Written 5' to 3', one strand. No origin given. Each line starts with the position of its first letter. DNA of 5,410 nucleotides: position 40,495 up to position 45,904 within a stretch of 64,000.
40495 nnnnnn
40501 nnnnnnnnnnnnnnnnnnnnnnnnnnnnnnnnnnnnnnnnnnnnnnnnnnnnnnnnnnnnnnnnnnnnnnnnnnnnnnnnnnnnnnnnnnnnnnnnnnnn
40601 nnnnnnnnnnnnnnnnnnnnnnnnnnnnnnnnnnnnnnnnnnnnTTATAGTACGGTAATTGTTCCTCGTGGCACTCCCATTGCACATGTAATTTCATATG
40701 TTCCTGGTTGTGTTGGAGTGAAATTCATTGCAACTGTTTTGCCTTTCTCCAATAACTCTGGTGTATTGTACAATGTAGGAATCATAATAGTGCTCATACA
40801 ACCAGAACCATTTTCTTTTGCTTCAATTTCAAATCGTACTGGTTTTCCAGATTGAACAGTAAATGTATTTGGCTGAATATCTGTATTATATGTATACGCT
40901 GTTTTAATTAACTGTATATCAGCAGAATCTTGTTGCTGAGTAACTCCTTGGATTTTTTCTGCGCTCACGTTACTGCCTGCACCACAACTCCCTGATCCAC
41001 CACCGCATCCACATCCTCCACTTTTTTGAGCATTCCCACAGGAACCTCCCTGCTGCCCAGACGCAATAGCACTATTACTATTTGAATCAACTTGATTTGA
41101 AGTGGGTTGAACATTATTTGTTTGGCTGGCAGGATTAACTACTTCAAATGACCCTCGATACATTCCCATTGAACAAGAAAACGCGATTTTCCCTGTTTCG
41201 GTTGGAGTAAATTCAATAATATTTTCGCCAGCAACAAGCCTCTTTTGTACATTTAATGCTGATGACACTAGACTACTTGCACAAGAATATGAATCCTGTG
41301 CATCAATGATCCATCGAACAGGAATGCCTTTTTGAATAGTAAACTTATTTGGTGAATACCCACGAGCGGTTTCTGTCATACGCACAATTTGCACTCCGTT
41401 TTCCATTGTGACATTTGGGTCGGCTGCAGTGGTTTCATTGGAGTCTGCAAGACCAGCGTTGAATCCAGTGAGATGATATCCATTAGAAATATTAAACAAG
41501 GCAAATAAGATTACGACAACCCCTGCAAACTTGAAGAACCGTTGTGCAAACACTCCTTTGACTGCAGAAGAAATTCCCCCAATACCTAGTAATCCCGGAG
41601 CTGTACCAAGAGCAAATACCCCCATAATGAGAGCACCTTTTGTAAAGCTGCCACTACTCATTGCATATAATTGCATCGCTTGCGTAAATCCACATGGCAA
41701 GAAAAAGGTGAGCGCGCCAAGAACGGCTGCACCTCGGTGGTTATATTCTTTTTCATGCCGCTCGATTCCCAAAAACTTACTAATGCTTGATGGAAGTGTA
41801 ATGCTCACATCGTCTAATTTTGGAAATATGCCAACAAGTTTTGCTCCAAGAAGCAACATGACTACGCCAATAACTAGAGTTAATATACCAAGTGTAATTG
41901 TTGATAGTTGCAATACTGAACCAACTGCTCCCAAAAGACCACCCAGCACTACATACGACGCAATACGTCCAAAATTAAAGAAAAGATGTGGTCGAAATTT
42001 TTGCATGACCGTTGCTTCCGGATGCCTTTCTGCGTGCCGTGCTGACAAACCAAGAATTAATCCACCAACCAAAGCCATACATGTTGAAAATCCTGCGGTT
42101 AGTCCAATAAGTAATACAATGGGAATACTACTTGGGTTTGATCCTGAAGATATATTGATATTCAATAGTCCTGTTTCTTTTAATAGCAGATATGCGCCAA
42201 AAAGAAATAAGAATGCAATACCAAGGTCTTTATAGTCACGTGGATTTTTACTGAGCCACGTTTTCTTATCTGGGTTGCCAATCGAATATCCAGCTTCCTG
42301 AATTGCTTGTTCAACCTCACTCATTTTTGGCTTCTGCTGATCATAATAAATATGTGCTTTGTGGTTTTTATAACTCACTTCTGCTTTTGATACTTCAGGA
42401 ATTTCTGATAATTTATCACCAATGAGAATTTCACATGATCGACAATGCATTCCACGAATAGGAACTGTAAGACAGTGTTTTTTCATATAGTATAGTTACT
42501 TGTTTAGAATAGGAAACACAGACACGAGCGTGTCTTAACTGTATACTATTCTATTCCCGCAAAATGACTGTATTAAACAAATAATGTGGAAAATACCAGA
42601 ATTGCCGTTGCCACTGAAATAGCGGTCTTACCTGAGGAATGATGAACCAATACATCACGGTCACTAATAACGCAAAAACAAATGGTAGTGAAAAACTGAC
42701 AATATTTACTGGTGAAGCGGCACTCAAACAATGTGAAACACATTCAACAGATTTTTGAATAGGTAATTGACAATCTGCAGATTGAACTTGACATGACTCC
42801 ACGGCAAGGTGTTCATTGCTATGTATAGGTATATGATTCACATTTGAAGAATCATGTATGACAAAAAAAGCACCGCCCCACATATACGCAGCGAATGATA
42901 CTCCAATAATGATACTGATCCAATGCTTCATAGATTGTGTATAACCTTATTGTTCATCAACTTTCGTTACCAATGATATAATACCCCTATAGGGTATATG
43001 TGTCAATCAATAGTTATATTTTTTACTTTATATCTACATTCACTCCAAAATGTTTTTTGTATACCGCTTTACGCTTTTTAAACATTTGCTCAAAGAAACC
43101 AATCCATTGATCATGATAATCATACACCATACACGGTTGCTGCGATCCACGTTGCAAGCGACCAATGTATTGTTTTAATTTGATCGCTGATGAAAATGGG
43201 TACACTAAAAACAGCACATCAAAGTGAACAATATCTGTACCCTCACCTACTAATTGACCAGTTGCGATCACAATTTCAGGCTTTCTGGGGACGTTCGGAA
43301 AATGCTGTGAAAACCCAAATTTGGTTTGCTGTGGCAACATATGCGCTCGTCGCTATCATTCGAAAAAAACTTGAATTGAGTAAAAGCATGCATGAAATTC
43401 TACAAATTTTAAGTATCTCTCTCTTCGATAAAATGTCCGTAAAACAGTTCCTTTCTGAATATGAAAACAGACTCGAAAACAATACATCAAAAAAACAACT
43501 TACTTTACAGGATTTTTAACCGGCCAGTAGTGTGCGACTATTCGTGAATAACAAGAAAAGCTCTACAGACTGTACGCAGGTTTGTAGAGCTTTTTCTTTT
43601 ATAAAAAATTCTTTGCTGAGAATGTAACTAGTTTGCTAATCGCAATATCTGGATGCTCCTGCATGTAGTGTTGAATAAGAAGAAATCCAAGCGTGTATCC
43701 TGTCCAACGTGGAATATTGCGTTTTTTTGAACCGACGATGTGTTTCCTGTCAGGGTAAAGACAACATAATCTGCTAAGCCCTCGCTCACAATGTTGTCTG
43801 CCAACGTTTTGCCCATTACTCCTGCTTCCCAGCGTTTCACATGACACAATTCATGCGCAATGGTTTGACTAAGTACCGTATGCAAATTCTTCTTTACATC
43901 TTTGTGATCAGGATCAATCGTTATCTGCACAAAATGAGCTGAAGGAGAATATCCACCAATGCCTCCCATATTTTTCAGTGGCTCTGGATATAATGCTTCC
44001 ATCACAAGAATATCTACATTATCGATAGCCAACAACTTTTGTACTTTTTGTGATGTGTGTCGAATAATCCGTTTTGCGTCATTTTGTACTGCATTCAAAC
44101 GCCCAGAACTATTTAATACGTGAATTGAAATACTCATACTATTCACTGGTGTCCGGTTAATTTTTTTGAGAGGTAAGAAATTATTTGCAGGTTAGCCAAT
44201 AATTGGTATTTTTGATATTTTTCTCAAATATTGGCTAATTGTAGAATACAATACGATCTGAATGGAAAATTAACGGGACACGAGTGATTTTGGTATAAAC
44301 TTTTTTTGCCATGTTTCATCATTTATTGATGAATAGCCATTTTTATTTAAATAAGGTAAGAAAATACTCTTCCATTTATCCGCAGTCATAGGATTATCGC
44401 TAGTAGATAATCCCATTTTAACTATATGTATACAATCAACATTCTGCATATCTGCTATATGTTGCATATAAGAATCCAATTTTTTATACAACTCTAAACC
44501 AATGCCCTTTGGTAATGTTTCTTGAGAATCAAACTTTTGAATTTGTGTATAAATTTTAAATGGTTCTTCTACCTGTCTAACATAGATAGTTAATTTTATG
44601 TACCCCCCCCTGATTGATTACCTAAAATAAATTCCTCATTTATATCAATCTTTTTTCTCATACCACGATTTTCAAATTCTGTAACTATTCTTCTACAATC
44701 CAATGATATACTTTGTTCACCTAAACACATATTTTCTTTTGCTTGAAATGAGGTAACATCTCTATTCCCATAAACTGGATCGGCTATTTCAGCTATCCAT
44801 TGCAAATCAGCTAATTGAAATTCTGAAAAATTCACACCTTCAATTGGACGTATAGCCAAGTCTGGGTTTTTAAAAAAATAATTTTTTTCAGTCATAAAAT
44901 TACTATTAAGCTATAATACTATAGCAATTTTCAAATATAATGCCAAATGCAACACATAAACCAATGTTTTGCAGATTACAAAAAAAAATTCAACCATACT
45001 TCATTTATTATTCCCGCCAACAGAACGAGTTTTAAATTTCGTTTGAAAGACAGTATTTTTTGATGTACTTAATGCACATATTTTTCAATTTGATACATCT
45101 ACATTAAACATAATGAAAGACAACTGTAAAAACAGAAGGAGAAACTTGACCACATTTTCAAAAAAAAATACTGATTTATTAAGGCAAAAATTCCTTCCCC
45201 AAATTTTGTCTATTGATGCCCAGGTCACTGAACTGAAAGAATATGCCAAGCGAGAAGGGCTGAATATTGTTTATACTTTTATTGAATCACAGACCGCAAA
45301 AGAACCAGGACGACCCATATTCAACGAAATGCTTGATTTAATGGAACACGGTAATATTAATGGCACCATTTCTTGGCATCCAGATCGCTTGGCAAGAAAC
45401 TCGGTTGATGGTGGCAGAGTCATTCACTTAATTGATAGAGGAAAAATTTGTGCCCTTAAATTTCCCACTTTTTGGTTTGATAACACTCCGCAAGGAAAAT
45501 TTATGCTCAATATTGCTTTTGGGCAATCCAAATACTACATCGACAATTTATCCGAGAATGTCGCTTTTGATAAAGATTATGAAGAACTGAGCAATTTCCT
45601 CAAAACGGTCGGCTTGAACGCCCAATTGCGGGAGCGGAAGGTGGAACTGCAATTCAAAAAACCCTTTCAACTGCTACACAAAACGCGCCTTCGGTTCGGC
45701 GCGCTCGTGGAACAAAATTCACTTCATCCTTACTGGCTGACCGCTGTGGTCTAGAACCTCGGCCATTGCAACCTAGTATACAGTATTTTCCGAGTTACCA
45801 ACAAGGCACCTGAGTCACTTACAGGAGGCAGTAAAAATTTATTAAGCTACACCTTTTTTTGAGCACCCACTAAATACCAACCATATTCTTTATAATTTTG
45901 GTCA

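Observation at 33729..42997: Operator-bracketed copper/heavy-metal island with unusual domain fusions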

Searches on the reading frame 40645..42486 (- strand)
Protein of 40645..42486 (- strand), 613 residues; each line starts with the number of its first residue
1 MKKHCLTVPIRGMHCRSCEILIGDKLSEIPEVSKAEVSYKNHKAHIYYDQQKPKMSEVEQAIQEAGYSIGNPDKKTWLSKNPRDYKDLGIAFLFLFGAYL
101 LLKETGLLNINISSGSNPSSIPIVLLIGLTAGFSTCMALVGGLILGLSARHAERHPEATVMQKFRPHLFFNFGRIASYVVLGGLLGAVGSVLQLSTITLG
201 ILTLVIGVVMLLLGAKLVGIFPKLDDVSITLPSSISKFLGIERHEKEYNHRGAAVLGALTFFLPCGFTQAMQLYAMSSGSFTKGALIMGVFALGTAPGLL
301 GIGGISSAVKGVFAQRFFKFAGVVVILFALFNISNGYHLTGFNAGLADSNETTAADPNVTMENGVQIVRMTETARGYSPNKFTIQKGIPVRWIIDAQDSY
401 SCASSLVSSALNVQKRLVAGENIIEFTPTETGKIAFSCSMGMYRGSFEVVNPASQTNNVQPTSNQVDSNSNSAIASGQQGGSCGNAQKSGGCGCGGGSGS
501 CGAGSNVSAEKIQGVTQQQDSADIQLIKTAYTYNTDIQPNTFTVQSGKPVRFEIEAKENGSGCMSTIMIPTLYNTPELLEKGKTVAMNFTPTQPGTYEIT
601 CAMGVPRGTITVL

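Call 6: search_protein_families(library=pfam, proteins=[window:40645-42486:-], max_evalue=0.01)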
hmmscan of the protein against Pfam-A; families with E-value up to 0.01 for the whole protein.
window:40645-42486:- (613 aa): 4 families
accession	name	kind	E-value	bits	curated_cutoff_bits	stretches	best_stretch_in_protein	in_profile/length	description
PF13386.12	DsbD_2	-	6.1e-35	121.4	24.9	1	124-330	2-198/199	Cytochrome C biogenesis protein transmembrane region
PF13473.12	Cupredoxin_1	-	4e-22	78.6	27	2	517-612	13-104/104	Cupredoxin-like domain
PF00403.32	HMA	-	4.6e-12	46.6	24.8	1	7-67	1-61/62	Heavy-metal-associated domain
PF00630.25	Filamin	-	0.00052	21.2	26.9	1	540-602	17-81/93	Filamin/ABP280 repeat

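Call 11: search_protein_families(library=ncbifam, proteins=[window:40645-42486:-], max_evalue=0.001)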
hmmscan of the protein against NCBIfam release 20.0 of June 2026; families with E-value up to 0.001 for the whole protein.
window:40645-42486:- (613 aa): 12 families
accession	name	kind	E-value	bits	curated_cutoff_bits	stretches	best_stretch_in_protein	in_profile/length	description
NF033556.1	MerTP_fusion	equivalog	2.3e-12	46.9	180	1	7-69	123-185/186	mercuric transport protein MerTP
NF041115.1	UxxU_metal_bind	equivalog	3.6e-10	39.8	95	1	7-67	7-67/74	metal-binding (seleno)protein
TIGR02052.1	MerP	equivalog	9.5e-10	38.9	92.55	1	5-68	24-87/92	mercury resistance system periplasmic binding protein MerP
NF033795.1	chaper_CopZ_Bs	exception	1.5e-09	37.9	91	1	7-69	3-65/66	copper chaperone CopZ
NF033794.2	chaper_CopZ_Eh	exception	6.5e-09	35.8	95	1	8-68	4-64/68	copper chaperone CopZ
TIGR00003.1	TIGR00003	subfamily_domain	1.2e-07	31.8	62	1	7-69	3-65/66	copper ion binding protein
NF047957.1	CopZ_AFE_1862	equivalog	1.3e-07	31.9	85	1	8-68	3-60/62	CopZ family metallochaperone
NF010311.1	PRK13748.1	subfamily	2.3e-07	30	600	1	8-74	3-68/560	mercury(II) reductase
NF008262.1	PRK11033.1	equivalog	2.7e-06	26.1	1005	1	9-87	46-122/731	zinc/cadmium/mercury/lead-transporting ATPase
TIGR03096.1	nitroso_cyanin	equivalog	3.7e-05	23.5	142.85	0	527-603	48-120/135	nitrosocyanin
NF052460.1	L-NosZ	equivalog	8.8e-05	21.2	700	0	354-400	366-413/480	clade III lactonase-type nitrous-oxide reductase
NF045683.1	MerT_CopZ_Se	exception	0.00014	21.4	375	1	3-68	161-226/235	MerT/CopZ fusion-like heavy metal transport selenoprotein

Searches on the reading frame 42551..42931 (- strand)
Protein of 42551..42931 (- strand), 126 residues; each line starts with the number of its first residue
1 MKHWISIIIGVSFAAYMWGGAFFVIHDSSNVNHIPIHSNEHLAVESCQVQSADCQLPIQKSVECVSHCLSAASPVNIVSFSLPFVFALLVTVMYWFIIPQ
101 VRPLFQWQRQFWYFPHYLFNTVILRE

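Call 6: search_protein_families(library=pfam, proteins=[window:42551-42931:-], max_evalue=0.01)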
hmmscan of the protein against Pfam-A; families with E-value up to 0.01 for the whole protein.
window:42551-42931:- (126 aa): 0 families

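Call 10: search_protein_families(library=pfam, proteins=[window:42551-42931:-], max_evalue=10)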
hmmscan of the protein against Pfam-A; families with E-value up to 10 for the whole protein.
window:42551-42931:- (126 aa): 0 families

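Call 11: search_protein_families(library=ncbifam, proteins=[window:42551-42931:-], max_evalue=0.001)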
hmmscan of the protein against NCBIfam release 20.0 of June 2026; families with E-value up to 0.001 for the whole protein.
window:42551-42931:- (126 aa): 0 families

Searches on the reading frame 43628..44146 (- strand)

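Call 71: search_protein_families(library=pfam, proteins=[window:43628-44146:-], max_evalue=0.01)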
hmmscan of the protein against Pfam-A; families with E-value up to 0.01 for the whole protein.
window:43628-44146:- (172 aa): 1 family
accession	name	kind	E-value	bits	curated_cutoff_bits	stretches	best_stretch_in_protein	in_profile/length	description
PF10026.15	DUF2268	-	7.5e-11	42.3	23.6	1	27-136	4-112/195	Predicted Zn-dependent protease (DUF2268)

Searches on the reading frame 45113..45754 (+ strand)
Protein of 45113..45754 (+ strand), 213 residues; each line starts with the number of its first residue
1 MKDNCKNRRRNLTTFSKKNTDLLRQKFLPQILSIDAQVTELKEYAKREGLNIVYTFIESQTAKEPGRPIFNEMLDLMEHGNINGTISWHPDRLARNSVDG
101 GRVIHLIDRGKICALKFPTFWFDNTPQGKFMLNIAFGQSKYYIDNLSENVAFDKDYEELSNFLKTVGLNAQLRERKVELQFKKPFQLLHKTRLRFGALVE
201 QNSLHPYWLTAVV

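Call 71: search_protein_families(library=pfam, proteins=[window:45113-45754:+], max_evalue=0.01)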
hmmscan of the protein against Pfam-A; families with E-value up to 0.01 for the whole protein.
window:45113-45754:+ (213 aa): 1 family
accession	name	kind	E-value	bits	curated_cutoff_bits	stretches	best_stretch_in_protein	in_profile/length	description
PF00239.26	Resolvase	-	2.8e-14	53.9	23.3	1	31-150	13-132/145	Resolvase, N terminal domain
